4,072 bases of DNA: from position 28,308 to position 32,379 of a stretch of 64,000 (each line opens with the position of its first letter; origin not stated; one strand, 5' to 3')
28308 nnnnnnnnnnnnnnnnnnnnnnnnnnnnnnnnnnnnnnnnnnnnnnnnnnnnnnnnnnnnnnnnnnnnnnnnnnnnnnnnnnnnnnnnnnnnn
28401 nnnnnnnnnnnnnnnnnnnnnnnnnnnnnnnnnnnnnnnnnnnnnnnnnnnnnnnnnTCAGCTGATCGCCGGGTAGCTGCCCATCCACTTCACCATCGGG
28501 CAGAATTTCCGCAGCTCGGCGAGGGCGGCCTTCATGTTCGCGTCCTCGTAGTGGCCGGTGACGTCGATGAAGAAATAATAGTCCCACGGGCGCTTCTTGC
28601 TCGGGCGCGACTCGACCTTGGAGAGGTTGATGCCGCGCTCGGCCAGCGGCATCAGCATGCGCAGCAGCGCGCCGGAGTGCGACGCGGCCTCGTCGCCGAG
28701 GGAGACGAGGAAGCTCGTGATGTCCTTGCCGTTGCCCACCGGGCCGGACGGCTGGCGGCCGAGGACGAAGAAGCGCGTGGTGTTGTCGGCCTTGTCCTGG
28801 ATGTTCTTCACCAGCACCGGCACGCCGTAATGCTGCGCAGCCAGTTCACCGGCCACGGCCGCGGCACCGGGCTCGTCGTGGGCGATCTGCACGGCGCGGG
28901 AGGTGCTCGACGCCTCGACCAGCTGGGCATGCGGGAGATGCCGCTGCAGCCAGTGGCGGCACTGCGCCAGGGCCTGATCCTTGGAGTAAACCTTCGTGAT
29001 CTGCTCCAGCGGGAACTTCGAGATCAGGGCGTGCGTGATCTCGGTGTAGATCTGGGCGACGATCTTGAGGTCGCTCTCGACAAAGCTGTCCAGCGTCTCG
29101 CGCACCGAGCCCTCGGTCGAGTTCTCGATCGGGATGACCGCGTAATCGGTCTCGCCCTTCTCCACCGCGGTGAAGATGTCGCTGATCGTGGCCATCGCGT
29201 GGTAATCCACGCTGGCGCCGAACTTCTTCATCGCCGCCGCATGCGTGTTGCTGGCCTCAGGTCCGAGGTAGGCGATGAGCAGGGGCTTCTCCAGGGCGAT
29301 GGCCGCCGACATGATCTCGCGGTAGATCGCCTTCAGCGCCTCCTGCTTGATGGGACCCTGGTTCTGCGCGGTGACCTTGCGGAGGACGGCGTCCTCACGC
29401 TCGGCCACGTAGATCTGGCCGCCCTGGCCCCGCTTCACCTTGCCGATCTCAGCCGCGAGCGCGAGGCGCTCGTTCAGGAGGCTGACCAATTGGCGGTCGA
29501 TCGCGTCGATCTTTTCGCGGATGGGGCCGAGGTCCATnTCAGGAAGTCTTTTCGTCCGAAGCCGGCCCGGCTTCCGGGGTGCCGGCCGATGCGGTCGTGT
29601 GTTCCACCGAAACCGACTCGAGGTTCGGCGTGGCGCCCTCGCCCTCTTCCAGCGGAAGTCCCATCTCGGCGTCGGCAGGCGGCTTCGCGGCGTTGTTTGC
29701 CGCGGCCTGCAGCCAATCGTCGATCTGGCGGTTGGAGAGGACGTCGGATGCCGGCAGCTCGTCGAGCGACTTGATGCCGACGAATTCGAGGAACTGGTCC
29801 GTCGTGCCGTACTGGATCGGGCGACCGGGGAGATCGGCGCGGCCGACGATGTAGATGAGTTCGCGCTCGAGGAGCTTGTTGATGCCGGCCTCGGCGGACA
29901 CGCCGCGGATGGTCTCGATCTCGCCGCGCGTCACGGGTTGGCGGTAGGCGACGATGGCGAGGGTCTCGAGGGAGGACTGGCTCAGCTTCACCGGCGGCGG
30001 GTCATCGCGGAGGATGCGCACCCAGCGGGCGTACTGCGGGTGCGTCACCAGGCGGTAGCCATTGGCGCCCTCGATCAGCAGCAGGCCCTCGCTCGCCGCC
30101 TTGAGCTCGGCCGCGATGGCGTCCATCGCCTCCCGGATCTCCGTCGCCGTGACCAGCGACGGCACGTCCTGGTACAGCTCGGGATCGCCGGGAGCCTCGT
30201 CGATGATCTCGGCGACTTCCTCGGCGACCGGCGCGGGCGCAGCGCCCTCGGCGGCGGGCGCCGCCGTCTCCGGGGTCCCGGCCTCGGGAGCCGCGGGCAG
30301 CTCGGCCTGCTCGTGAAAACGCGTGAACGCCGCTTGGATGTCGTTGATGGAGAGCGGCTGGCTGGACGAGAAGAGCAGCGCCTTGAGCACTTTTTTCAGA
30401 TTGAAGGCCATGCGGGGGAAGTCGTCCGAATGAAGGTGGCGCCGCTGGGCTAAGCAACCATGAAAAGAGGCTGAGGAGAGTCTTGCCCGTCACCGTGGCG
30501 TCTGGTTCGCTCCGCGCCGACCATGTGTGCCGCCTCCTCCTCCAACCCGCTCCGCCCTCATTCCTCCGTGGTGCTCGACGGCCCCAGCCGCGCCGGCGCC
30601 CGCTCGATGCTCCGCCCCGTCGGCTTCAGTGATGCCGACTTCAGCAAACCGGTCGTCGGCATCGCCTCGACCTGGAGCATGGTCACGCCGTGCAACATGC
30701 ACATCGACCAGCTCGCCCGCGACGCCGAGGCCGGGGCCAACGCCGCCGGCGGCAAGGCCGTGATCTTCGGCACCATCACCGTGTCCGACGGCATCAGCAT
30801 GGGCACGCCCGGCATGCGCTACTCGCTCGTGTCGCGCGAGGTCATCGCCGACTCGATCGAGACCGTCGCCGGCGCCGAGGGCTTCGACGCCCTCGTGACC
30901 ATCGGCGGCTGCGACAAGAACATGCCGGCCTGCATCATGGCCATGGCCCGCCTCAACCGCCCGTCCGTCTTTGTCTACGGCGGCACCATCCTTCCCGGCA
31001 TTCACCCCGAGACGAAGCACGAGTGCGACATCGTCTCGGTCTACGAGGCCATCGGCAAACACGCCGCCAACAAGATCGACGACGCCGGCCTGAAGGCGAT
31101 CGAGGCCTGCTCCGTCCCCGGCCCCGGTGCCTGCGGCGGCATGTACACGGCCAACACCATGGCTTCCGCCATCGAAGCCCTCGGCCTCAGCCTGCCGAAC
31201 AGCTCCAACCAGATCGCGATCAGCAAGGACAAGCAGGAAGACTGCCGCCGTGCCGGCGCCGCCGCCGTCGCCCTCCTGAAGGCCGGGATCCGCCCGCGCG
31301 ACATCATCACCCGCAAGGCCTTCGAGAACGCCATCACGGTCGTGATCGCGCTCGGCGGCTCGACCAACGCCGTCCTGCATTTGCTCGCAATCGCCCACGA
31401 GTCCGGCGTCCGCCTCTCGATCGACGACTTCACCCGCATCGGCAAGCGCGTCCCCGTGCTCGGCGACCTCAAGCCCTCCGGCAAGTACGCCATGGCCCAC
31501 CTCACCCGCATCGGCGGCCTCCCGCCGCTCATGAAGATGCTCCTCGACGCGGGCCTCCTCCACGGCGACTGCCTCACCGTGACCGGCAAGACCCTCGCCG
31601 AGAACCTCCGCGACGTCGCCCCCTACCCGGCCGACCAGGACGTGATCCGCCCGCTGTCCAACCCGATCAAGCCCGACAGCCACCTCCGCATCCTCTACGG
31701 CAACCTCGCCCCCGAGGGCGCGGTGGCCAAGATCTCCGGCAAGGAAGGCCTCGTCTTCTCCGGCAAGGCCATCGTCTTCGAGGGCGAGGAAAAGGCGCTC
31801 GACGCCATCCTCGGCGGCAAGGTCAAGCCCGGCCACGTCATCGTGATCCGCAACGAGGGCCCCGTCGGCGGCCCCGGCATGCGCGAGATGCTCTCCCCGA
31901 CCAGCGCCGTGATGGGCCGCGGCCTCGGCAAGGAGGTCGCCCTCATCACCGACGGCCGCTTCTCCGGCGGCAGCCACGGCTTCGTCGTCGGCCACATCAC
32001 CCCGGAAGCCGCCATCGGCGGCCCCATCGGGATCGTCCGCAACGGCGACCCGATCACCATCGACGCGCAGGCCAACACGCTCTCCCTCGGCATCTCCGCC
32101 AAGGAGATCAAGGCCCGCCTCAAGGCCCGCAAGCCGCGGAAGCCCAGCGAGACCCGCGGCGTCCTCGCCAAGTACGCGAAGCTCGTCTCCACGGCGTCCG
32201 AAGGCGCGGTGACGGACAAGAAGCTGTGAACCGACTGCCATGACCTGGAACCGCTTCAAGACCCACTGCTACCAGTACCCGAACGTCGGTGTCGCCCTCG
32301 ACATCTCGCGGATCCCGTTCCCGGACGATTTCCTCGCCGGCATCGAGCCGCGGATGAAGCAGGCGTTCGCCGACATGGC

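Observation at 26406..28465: Orphan MamK/MreB-like actin gene preceded by two small unannotated ORFs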

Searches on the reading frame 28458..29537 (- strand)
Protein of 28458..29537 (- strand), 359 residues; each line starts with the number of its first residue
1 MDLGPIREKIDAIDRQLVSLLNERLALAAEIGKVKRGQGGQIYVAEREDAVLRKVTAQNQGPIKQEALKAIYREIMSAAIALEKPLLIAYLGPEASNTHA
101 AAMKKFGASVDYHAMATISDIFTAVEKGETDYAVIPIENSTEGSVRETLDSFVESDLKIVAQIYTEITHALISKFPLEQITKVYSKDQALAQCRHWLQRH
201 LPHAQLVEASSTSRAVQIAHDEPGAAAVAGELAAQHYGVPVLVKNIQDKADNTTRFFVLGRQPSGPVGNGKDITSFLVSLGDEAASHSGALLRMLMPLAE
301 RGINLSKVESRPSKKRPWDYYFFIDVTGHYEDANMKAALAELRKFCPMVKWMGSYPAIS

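Call 53: search_protein_families(library=pfam, proteins=[window:28458-29537:-], max_evalue=0.00001)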
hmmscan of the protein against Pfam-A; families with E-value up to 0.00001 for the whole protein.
window:28458-29537:- (359 aa): 3 families
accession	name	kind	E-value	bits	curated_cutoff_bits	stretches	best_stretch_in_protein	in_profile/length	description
PF00800.23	PDT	-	2.4e-63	213.6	25.2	1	88-263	1-180/181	Prephenate dehydratase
PF01817.26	CM_2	-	4.3e-24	85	27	1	6-84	1-80/80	Chorismate mutase type II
PF01842.31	ACT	-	8.6e-09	35.5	27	1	282-342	5-64/66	ACT domain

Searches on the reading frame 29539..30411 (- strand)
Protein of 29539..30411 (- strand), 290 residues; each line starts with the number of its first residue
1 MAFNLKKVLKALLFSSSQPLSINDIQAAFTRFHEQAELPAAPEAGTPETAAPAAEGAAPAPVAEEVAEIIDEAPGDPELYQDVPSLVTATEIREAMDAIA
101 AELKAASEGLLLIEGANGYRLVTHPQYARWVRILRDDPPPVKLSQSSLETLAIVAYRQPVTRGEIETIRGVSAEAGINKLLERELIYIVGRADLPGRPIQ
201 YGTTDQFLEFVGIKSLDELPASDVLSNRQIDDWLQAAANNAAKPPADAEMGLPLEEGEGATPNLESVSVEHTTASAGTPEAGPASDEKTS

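Call 53: search_protein_families(library=pfam, proteins=[window:29539-30411:-], max_evalue=0.00001)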
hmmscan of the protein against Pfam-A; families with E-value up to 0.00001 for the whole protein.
window:29539-30411:- (290 aa): 1 family
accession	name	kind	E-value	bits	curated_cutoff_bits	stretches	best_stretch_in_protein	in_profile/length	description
PF04079.22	SMC_ScpB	-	8.1e-47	159.2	27.4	1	87-221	23-159/160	Segregation and condensation complex subunit ScpB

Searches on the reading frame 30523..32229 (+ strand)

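Call 53: search_protein_families(library=pfam, proteins=[window:30523-32229:+], max_evalue=0.00001)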
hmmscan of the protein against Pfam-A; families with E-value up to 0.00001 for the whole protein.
window:30523-32229:+ (568 aa): 2 families
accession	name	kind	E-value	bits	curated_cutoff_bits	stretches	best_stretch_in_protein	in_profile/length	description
PF00920.27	ILVD_EDD_N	-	1.7e-128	428.7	27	1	42-361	1-316/316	Dihydroxy-acid/6-phosphogluconate dehydratase N-terminal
PF24877.1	ILV_EDD_C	-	2.6e-75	252.5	27.7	1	373-562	1-191/191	Dihydroxy-acid/6-phosphogluconate dehydratase C-terminal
